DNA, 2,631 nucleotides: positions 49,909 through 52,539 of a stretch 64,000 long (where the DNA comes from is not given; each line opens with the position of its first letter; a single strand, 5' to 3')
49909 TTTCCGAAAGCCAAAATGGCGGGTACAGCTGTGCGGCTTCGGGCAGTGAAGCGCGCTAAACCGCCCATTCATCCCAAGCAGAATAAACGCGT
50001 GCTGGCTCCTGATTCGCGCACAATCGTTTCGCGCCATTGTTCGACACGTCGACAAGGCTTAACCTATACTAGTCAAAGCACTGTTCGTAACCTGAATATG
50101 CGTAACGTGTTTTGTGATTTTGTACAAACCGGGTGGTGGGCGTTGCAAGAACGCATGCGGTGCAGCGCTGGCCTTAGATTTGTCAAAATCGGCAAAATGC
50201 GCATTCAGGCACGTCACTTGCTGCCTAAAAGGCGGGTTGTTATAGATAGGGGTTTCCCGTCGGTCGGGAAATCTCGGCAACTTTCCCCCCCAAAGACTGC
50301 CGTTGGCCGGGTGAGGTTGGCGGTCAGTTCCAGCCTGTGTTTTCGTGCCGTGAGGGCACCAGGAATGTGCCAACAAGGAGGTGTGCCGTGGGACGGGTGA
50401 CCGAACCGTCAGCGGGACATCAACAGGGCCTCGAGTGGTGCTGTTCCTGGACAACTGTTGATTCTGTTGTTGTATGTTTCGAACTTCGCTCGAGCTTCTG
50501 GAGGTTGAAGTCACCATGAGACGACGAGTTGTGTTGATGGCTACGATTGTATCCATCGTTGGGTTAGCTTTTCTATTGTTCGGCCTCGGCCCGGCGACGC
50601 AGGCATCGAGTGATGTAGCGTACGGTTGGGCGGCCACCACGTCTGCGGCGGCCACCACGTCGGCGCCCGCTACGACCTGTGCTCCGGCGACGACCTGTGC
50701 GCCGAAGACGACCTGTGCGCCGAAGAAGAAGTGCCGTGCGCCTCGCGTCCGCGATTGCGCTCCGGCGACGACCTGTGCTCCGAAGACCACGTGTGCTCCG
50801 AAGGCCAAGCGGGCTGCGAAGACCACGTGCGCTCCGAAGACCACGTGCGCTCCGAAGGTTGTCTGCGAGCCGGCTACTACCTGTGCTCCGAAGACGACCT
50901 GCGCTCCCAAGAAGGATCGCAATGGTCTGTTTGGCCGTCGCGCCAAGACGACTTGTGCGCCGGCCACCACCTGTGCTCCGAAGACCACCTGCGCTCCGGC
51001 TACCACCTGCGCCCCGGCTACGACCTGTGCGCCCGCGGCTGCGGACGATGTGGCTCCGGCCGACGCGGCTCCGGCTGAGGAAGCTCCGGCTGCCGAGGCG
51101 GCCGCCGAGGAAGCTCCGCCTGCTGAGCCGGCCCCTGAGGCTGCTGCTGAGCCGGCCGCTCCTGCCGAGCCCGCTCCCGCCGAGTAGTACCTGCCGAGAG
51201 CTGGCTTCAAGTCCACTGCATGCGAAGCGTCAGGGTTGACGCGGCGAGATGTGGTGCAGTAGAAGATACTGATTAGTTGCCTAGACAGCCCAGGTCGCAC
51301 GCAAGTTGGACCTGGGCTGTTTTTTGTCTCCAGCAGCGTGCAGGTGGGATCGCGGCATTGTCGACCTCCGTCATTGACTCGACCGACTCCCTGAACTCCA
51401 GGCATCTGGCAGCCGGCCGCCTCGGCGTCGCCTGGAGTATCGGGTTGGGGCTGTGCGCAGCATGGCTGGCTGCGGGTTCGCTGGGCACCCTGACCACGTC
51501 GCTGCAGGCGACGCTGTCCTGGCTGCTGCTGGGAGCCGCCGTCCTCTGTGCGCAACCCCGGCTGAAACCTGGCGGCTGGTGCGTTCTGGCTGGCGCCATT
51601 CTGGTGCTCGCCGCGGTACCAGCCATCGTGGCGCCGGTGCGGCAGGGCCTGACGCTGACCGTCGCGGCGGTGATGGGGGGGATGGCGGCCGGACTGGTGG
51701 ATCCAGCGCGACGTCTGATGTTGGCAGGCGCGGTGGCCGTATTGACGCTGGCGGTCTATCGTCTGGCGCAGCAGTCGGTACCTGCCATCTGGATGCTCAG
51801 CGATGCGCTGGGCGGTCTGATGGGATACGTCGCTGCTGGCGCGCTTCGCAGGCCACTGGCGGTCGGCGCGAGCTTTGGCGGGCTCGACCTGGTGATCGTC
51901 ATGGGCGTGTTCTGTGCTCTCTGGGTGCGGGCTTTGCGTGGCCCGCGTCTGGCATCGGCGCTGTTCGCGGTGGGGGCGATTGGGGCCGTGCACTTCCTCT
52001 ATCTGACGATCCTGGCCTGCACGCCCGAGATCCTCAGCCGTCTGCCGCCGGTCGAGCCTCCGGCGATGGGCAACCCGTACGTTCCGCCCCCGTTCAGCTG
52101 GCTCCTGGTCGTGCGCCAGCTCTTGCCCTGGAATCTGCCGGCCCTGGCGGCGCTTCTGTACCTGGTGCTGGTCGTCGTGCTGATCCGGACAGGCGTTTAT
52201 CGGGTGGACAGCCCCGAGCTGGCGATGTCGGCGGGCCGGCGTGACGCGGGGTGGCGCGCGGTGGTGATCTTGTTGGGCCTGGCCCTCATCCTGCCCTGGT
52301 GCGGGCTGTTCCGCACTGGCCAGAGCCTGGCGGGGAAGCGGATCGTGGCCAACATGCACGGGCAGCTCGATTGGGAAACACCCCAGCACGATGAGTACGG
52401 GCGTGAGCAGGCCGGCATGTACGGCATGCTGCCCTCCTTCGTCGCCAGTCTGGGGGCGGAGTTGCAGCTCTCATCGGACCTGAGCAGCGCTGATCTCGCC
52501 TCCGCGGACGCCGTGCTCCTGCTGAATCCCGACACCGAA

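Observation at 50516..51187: Secreted protein built from ~19 tandem Cys-containing hexapeptides (A/K)TTCAP with an acidic APE tail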

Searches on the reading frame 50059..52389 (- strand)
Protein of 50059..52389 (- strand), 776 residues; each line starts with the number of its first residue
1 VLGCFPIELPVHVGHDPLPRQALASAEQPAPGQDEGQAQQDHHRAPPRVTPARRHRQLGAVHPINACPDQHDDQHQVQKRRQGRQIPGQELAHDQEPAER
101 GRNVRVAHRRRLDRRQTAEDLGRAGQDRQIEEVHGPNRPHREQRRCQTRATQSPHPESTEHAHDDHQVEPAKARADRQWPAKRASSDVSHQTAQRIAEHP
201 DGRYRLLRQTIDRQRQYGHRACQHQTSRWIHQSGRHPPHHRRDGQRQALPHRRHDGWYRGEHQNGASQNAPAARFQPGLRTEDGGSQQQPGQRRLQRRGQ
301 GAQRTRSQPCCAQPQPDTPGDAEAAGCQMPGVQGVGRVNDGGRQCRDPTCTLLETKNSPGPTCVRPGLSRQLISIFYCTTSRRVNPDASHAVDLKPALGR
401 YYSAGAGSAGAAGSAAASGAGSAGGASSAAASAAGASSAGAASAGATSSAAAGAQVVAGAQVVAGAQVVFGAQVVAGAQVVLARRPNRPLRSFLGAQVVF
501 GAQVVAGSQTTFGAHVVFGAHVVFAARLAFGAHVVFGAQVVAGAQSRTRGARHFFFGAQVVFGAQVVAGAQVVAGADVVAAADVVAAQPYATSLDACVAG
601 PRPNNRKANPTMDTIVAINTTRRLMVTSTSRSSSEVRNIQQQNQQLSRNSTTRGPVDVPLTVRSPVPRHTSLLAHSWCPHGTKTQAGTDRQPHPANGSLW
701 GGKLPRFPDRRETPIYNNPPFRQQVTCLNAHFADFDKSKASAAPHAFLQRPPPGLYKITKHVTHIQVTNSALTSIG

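Call 10: search_protein_families(library=pfam, proteins=[window:50059-52389:-], max_evalue=0.001)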
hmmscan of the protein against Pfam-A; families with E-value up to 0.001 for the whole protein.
window:50059-52389:- (776 aa): 0 families

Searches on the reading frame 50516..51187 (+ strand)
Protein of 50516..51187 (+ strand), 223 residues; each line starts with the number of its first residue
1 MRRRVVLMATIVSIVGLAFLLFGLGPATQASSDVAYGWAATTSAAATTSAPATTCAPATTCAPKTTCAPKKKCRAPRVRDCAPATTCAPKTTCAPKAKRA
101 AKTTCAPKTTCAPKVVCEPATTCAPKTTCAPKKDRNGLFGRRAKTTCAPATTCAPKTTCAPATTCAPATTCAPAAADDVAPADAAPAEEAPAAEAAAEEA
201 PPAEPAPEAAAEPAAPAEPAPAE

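Call 5: search_protein_families(library=pfam, proteins=[window:50516-51184:+], max_evalue=10)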
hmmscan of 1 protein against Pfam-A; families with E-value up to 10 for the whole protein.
window:50516-51184:+ (223 aa): 0 families

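Call 6: search_protein_families(library=ncbifam, proteins=[window:50516-51184:+], max_evalue=10)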
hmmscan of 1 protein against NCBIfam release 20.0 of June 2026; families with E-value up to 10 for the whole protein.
window:50516-51184:+ (223 aa): 0 families

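Call 7: find_homologous_proteins(query=window:50516-51184:+, max_evalue=0.001)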
Query window:50516-51184:+ (223 aa): 4 proteins with E <= 0.001 among 8000 candidates.
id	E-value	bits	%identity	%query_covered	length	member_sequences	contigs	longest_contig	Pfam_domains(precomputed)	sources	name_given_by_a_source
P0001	8.3e-14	70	56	41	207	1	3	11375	-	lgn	-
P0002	3.1e-10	58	40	46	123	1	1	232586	-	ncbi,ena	-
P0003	1.7e-5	43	52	37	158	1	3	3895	-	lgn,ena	-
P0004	3.2e-5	42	52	35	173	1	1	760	-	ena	-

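Call 11: find_encoding_contigs(protein=P0002, flank=10000, max_places=4)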
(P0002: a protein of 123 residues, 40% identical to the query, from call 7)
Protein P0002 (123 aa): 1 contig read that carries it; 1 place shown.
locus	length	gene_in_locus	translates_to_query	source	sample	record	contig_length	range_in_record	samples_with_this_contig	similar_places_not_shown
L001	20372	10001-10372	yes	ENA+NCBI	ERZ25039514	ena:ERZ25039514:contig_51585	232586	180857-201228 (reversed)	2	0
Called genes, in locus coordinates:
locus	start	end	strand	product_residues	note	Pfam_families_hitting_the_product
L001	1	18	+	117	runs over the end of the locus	PF10102:DUF2341 (weak)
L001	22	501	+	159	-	-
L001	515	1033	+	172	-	PF13487:HD_5, PF01966:HD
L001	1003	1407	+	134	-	PF07238:PilZ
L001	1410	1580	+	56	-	-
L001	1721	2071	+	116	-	-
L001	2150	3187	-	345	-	PF02567:PhzC-PhzF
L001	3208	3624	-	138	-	PF19051:GFO_IDH_MocA_C2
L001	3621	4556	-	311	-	PF01408:GFO_IDH_MocA, PF19051:GFO_IDH_MocA_C2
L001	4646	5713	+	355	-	PF02585:PIG-L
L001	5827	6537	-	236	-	PF13229:Beta_helix (faint)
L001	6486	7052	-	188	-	PF22842:Pel9A-like_beta_helix, PF14592:Chondroitinas_B (weak)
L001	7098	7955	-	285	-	PF00583:Acetyltransf_1, PF13673:Acetyltransf_10, PF13508:Acetyltransf_7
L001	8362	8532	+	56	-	-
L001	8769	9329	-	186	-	-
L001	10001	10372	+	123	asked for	-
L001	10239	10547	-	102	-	-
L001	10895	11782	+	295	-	-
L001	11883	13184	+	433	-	PF09822:ABC_transp_aux (faint), PF14258:DUF4350, PF23355:IFT52_GIFT (faint)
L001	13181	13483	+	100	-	-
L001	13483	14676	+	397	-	-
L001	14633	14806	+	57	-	-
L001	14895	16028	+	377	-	PF14258:DUF4350 (weak)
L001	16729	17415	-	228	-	PF12698:ABC2_membrane_3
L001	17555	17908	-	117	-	-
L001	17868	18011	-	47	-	-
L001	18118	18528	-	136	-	PF13304:AAA_21 (weak)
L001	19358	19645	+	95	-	-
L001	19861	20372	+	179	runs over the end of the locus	PF02837:Glyco_hydro_2_N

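Call 35: search_protein_representatives(protein=window:50516-51184:+)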
Query: 223 residues. Proteins with E-value up to 0.001 (for the whole library): 16; up to 1e-10: 3; up to 1e-30: 0. The best 16 are listed.
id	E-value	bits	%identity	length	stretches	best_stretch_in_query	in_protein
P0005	1.7e-13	67.5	37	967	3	53-169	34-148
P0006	1.7e-13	67.4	31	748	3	47-174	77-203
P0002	1.0e-10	58.4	61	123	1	1-67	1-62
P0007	1.2e-07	48.3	41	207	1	82-176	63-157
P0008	2.7e-07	47.2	46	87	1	1-70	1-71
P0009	5.8e-07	46.1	42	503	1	55-170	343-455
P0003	5.4e-06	42.9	56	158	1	81-168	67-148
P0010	7.1e-06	42.5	38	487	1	40-183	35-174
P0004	1.0e-05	42.0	52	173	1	88-194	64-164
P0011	1.8e-05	41.2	36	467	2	49-173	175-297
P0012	2.0e-05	41.0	35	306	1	44-167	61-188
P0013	7.7e-05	39.2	32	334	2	83-175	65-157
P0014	1.8e-04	37.9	39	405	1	44-173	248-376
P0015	3.2e-04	37.1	40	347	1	45-182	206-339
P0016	6.8e-04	36.1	43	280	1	35-131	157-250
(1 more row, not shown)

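Call 39: find_homologous_proteins(query=A2, max_evalue=0.001)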
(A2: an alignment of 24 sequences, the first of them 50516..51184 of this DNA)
Query A2 (24 sequences) (223 aa, profile of the alignment): 6 proteins with E <= 0.001 among 8000 candidates.
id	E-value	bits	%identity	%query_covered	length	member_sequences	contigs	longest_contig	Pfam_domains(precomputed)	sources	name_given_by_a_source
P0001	1.2e-38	151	56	41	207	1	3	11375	-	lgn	-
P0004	1.1e-37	148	52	35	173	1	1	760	-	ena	-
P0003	4.4e-30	123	52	37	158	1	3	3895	-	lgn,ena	-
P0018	4.9e-11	61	40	93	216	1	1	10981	-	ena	-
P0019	1.9e-10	59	45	57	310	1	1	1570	-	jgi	-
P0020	4.4e-4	38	47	25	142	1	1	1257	-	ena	-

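Call 56: predict_structure(alignment_id=A3)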
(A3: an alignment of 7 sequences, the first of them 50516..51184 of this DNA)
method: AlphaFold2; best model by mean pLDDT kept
length: 223 residues; sequences in the alignment: 7
mean_pLDDT: 53.9   pTM: 0.20
mean pLDDT of the five models: 53.9, 50.0, 49.3, 48.8, 47.7
residues with pLDDT >= 90: 15; 70-90: 17; 50-70: 70; < 50: 121
segments of 3 or more residues with pLDDT < 50: 33-38, 44-49, 65-67, 69-75, 77-82, 87-91, 96-111, 113-131, 143-153, 155-180, 182-184
pLDDT, mean of each block of 10 residues (from residue 1): 92 93 65 47 50 54 47 43 42 46 45 43 43 49 47 45 44 43 50 56 69 71 65
secondary structure, 60 per line:
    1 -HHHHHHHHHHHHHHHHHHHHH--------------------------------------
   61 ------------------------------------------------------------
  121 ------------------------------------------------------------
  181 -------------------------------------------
elements in order: H2-22

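Call 75: find_encoding_contigs(protein=window:50516-51187:+, flank=3000, max_places=6)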
Protein window:50516-51187:+ (223 aa): 11 contigs read that carry it; 6 places shown.
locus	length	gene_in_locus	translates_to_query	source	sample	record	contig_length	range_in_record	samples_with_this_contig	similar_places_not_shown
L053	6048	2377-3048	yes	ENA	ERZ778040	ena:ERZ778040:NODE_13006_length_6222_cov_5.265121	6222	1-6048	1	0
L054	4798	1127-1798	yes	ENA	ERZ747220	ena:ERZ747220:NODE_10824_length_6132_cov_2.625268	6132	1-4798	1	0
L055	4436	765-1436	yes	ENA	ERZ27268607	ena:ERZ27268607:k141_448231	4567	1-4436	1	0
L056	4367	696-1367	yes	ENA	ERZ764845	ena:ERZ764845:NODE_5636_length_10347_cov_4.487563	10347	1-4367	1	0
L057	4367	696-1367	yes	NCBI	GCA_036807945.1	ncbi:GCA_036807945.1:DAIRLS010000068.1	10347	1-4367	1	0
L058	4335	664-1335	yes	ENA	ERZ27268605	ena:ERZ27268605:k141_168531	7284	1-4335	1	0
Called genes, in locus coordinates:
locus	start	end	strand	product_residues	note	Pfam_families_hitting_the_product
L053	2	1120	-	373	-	?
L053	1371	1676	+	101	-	-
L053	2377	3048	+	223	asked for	-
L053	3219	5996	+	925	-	PF09822:ABC_transp_aux (faint), PF14258:DUF4350, PF23355:IFT52_GIFT (faint), PF14258:DUF4350 (weak)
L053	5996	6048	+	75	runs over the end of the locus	?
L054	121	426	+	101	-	-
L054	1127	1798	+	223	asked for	-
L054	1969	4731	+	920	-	PF09822:ABC_transp_aux (faint), PF14258:DUF4350, PF23355:IFT52_GIFT (faint), PF14258:DUF4350 (weak)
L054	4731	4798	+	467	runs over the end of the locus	?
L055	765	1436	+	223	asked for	-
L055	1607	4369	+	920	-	PF09822:ABC_transp_aux (faint), PF14258:DUF4350, PF23355:IFT52_GIFT (faint), PF14258:DUF4350 (weak)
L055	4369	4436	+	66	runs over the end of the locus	?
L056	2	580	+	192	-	?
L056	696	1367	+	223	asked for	-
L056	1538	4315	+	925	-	PF09822:ABC_transp_aux (faint), PF14258:DUF4350, PF23355:IFT52_GIFT (faint), PF14258:DUF4350 (weak)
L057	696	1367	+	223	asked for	-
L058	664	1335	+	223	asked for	-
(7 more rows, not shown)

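Call 98: find_encoding_contigs(protein=P0018, flank=8000, max_places=2)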
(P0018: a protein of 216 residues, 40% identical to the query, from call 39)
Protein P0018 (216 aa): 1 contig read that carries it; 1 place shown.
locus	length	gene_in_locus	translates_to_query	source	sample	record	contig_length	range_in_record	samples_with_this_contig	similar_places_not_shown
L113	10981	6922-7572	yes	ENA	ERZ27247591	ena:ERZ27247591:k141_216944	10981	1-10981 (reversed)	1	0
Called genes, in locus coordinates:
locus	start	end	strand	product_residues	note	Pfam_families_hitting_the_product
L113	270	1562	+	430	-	PF00709:Adenylsucc_synt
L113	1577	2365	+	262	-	PF01255:Prenyltransf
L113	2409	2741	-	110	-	PF18480:DUF5615 (weak)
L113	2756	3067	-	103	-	PF04255:DUF433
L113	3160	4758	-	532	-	PF05990:DUF900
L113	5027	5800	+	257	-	PF14237:GYF_2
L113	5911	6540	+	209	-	-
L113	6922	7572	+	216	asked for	-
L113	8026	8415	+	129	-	-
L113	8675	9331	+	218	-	PF19027:DUF5752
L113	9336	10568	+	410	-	PF21269:TreT_GT1, PF20706:GT4-conflict (weak), PF00534:Glycos_transf_1, PF13692:Glyco_trans_1_4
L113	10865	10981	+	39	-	?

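Call 99: find_encoding_contigs(protein=P0001, flank=8000, max_places=2)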
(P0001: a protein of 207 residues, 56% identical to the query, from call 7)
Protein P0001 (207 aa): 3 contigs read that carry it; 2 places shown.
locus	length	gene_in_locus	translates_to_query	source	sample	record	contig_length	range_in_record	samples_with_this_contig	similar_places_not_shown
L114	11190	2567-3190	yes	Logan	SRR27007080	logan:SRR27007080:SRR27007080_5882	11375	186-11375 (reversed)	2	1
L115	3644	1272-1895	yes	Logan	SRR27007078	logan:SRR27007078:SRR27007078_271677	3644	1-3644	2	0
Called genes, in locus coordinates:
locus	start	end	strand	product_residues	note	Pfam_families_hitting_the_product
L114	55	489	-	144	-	PF01022:HTH_5, PF12840:HTH_20 (weak), PF13412:HTH_24 (weak), PF25212:HVO_A0114 (faint)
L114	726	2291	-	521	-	-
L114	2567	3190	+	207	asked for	-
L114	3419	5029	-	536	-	PF07690:MFS_1, PF00854:PTR2 (faint), PF07690:MFS_1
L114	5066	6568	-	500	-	PF07690:MFS_1, PF00854:PTR2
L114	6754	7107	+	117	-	PF00881:Nitroreductase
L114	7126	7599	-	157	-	PF00903:Glyoxalase, PF18029:Glyoxalase_6 (weak)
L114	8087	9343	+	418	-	-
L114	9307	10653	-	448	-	PF07690:MFS_1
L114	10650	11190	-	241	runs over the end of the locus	?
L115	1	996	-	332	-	?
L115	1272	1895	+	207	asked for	-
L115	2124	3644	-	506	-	?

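Call 110: list_cluster_members(proteins=[window:50516-51184:+, window:51358-54117:+])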
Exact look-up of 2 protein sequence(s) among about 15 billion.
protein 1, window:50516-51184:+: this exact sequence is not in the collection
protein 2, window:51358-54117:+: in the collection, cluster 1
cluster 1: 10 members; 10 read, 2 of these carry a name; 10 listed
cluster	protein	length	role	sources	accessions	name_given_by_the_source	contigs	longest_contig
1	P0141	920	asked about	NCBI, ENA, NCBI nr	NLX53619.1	MAG: hypothetical protein GXY58_00730 [Planctomycetaceae bacterium] | hypothetical protein [Planctomycetaceae bacterium]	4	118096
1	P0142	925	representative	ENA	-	-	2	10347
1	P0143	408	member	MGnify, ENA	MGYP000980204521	FL=1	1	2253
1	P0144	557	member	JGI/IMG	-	-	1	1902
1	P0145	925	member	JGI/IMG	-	-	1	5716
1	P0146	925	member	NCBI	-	-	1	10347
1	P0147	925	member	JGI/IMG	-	-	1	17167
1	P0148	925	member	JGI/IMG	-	-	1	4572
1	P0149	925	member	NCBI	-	-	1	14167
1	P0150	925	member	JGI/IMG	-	-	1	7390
